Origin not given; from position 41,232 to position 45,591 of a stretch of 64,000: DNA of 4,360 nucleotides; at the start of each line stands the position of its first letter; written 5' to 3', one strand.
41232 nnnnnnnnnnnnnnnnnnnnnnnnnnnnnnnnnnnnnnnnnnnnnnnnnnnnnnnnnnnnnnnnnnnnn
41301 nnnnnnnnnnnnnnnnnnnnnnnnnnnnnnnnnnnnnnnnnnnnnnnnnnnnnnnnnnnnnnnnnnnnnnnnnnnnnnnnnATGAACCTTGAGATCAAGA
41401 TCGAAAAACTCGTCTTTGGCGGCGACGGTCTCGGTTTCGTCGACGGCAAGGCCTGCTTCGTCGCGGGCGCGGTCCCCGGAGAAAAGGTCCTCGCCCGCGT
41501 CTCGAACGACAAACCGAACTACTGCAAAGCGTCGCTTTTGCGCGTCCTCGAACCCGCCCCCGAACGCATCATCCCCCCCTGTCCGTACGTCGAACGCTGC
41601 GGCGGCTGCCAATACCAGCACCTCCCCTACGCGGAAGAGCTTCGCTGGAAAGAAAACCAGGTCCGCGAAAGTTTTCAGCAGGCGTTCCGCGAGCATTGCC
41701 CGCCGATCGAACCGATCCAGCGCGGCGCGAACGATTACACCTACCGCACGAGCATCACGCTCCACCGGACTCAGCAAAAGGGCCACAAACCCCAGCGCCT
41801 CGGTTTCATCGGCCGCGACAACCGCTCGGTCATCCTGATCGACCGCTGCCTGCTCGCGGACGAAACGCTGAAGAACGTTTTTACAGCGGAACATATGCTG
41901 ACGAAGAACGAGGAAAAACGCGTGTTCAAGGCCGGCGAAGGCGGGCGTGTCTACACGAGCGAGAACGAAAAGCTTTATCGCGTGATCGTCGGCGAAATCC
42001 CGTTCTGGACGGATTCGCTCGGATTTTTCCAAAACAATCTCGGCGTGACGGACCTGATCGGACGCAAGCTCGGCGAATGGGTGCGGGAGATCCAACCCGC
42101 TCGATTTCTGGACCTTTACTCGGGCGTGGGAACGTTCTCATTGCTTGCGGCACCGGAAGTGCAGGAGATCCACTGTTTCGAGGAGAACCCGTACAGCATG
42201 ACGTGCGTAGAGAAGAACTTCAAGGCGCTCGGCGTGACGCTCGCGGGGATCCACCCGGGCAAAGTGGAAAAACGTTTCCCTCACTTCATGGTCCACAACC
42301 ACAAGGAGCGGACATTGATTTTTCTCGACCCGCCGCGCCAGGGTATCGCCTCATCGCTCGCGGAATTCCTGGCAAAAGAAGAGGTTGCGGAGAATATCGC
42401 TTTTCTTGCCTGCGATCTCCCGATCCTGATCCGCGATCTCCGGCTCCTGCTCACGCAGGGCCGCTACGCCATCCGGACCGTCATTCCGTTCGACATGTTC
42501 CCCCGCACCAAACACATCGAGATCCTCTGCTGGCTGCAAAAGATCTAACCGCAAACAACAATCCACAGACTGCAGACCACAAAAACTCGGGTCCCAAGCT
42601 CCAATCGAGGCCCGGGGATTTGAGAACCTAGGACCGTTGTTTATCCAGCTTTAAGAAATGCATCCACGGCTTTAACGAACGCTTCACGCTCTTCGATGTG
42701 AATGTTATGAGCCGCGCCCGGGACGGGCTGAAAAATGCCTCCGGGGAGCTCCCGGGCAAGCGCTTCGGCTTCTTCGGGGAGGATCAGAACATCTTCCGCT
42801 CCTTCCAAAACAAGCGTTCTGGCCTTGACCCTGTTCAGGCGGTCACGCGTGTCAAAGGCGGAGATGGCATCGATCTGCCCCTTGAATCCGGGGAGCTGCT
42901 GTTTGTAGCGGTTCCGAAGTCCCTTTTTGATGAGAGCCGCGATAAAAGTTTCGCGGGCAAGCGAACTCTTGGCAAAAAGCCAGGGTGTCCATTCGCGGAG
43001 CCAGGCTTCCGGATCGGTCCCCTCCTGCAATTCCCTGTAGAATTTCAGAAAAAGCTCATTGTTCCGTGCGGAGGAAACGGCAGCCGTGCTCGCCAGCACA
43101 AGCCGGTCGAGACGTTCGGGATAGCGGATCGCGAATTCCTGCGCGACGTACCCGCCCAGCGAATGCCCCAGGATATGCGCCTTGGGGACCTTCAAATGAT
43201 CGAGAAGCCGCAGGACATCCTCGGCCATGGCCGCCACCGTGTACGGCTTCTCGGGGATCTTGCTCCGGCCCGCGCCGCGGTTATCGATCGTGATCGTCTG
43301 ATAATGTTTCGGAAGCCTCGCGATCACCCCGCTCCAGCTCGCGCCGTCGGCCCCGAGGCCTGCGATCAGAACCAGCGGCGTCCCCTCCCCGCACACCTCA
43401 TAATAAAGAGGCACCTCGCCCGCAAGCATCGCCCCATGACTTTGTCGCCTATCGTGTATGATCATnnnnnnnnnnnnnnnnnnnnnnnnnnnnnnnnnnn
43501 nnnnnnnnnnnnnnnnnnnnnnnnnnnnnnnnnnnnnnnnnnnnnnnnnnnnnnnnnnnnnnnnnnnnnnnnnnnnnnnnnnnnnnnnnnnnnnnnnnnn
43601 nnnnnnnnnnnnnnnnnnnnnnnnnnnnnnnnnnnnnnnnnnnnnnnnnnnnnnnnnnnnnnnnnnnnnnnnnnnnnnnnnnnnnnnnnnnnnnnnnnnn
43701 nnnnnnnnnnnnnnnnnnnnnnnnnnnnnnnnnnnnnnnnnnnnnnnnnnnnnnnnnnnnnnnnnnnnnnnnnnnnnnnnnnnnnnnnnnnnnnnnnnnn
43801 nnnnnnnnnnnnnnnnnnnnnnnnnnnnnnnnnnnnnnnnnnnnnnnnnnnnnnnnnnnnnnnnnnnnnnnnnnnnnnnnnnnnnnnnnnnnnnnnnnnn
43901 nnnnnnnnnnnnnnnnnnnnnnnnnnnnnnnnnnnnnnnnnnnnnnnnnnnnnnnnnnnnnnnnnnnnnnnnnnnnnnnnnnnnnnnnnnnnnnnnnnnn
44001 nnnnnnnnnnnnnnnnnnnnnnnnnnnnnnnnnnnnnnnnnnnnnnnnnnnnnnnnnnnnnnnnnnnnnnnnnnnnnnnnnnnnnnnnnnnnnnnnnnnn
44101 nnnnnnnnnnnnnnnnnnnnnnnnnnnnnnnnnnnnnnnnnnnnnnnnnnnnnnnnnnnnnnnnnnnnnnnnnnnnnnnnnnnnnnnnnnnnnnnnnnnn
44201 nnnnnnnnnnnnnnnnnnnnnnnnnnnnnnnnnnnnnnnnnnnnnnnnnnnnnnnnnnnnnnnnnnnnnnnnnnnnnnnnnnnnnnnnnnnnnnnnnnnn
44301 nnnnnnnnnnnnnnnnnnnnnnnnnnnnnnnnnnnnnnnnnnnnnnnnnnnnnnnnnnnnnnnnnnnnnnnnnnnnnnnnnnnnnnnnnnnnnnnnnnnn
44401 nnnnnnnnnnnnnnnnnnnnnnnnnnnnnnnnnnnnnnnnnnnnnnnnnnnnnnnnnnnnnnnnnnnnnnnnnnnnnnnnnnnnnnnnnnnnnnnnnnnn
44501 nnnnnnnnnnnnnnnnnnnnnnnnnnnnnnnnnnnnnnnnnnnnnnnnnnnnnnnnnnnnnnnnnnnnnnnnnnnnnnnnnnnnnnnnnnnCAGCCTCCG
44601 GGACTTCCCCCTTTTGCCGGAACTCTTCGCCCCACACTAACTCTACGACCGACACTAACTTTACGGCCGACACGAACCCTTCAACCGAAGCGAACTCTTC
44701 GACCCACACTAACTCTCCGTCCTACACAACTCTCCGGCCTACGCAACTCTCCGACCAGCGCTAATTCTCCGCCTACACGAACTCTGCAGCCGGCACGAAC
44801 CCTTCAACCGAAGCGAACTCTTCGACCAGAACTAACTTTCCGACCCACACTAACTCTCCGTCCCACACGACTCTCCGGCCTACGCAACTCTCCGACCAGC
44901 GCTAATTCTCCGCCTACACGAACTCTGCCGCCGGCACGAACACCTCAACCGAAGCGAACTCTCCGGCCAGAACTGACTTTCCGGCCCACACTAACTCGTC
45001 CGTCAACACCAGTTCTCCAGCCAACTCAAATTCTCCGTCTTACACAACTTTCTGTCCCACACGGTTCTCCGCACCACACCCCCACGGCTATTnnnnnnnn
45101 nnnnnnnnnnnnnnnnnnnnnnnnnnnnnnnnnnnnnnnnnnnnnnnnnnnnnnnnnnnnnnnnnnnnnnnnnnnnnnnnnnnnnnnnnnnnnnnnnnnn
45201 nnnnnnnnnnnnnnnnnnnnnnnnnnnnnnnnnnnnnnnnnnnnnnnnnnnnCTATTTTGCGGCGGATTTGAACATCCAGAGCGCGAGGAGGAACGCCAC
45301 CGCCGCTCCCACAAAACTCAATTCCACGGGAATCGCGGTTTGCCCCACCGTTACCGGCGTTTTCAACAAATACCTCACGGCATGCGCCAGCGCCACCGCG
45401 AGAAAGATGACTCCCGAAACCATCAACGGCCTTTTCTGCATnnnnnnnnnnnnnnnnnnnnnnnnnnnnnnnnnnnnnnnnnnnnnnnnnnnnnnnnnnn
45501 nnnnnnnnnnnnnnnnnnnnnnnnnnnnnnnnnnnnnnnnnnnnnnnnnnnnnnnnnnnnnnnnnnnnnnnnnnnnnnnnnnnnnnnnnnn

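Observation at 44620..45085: ~465-bp array of ~26 contiguous degenerate 18-bp repeats with higher-order periodicity, located between an XRE regulator and a 30-bp palindrome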

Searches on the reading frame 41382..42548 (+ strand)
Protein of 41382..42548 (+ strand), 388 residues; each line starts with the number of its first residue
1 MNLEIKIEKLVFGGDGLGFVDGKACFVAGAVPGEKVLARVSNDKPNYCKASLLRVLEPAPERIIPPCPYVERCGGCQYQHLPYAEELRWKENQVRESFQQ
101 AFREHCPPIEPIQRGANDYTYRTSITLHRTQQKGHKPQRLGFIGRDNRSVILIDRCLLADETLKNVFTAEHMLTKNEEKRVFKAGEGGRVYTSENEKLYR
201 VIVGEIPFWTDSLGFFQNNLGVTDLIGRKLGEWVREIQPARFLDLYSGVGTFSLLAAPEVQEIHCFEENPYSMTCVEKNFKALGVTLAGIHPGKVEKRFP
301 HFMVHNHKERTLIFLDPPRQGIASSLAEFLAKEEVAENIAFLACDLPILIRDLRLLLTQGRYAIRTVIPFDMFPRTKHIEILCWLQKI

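Call 6: search_protein_families(library=pfam, proteins=[window:41382-42548:+], max_evalue=0.01)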
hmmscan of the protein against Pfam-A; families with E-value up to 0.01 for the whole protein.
window:41382-42548:+ (388 aa): 5 families
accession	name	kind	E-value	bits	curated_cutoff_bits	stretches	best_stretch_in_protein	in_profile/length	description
PF05958.17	tRNA_U5-meth_tr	-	2.6e-08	33.7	23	1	311-387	285-356/357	tRNA (Uracil-5-)-methyltransferase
PF03602.21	Cons_hypoth95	-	3.6e-08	33.7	24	1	235-344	38-150/182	Conserved hypothetical protein 95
PF01938.26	TRAM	-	7.2e-07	29.4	21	1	3-53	8-61/61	TRAM domain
PF09445.16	Methyltransf_15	-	0.00036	20.6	22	1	242-322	4-84/165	RNA cap guanine-N2 methyltransferase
PF12804.13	NTP_transf_3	-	0.0022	18.6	27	1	313-353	63-103/160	MobA-like NTP transferase domain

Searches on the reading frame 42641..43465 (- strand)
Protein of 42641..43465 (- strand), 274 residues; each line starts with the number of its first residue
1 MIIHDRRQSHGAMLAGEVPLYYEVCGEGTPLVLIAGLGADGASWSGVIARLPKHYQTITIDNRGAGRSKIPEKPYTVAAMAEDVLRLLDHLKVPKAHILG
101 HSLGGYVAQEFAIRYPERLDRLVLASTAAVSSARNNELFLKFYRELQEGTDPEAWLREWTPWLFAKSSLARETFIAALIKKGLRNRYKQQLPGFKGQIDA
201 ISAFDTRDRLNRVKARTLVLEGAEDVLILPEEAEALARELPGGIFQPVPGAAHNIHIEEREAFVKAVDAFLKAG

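Call 6: search_protein_families(library=pfam, proteins=[window:42641-43465:-], max_evalue=0.01)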
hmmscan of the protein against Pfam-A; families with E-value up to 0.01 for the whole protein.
window:42641-43465:- (274 aa): 8 families
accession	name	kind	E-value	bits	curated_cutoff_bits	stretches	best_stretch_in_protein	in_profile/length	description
PF00561.26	Abhydrolase_1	-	3e-31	109.4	25.8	1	30-259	2-244/245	alpha/beta hydrolase fold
PF12697.13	Abhydrolase_6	-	6.8e-22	79.6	26.3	1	31-266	1-217/217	Alpha/beta hydrolase family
PF12146.15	Hydrolase_4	-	3.2e-17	63.1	27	1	32-259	8-238/239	Serine aminopeptidase, S33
PF03096.20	Ndr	-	1.8e-06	27.3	23.3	1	75-143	80-148/283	Ndr family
PF00975.26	Thioesterase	-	0.00077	20.2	26.4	1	49-118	21-90/226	Thioesterase domain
PF12695.13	Abhydrolase_5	-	0.00092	19.5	27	0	70-125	31-88/164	Alpha/beta hydrolase family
PF00756.26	Esterase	-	0.0014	18.9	22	1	95-191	113-201/251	Putative esterase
PF08386.16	Abhydrolase_4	-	0.0059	17.1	21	1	212-274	32-94/103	TAP-like protein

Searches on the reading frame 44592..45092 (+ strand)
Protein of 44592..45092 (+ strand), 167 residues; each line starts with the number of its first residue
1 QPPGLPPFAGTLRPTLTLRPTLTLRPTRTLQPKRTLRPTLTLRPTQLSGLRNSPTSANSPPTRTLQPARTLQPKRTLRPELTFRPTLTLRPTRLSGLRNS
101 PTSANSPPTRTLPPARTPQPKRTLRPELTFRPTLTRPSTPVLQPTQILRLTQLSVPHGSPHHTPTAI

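Call 55: find_homologous_proteins(query=window:44592-45092:+, max_evalue=0.001)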
Query window:44592-45092:+: 8000 candidates shared short words with the query, none scored E <= 0.001.
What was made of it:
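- On Hexapeptide-repeat protein-coding gene: None was found in the word-indexed search (call 55).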

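Call 71: search_protein_representatives(protein=window:44592-45092:+)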
Query: 167 residues. Proteins with E-value up to 0.001 (for the whole library): 10; up to 1e-10: 0; up to 1e-30: 0. The best 10 are listed.
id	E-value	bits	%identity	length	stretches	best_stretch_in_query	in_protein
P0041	4.6e-09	52.9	44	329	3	11-53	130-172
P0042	9.8e-07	45.3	42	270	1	6-97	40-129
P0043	5.8e-06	42.8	31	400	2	14-149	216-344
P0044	5.1e-05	39.7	29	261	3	12-92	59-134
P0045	1.2e-04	38.5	32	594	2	9-95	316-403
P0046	1.5e-04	38.2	34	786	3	10-138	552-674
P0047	4.2e-04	36.8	43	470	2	10-94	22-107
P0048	4.8e-04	36.6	40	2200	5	2-45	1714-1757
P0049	5.9e-04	36.3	34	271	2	14-135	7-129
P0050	6.9e-04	36.1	29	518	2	16-132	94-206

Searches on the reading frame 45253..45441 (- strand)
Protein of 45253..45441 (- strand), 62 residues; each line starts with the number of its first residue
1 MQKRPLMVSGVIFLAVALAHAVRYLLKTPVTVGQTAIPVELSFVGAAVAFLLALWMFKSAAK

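Call 48: find_encoding_contigs(protein=window:45253-45441:-, flank=3000, max_places=10)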
Protein window:45253-45441:- (62 aa): 10 contigs read that carry it; 2 places shown.
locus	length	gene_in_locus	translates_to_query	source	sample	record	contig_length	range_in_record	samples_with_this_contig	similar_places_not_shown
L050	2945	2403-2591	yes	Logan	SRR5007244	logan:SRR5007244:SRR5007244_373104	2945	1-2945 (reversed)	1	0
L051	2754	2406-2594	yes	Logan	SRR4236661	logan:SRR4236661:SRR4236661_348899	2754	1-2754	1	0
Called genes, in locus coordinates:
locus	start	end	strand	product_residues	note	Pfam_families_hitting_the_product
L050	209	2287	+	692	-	-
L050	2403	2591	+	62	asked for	-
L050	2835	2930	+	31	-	-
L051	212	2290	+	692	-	-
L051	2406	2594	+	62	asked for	-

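Call 51: search_protein_families(library=ncbifam, proteins=[window:45253-45441:-], max_evalue=0.01)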
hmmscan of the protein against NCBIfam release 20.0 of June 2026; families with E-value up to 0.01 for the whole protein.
window:45253-45441:- (62 aa): 0 families
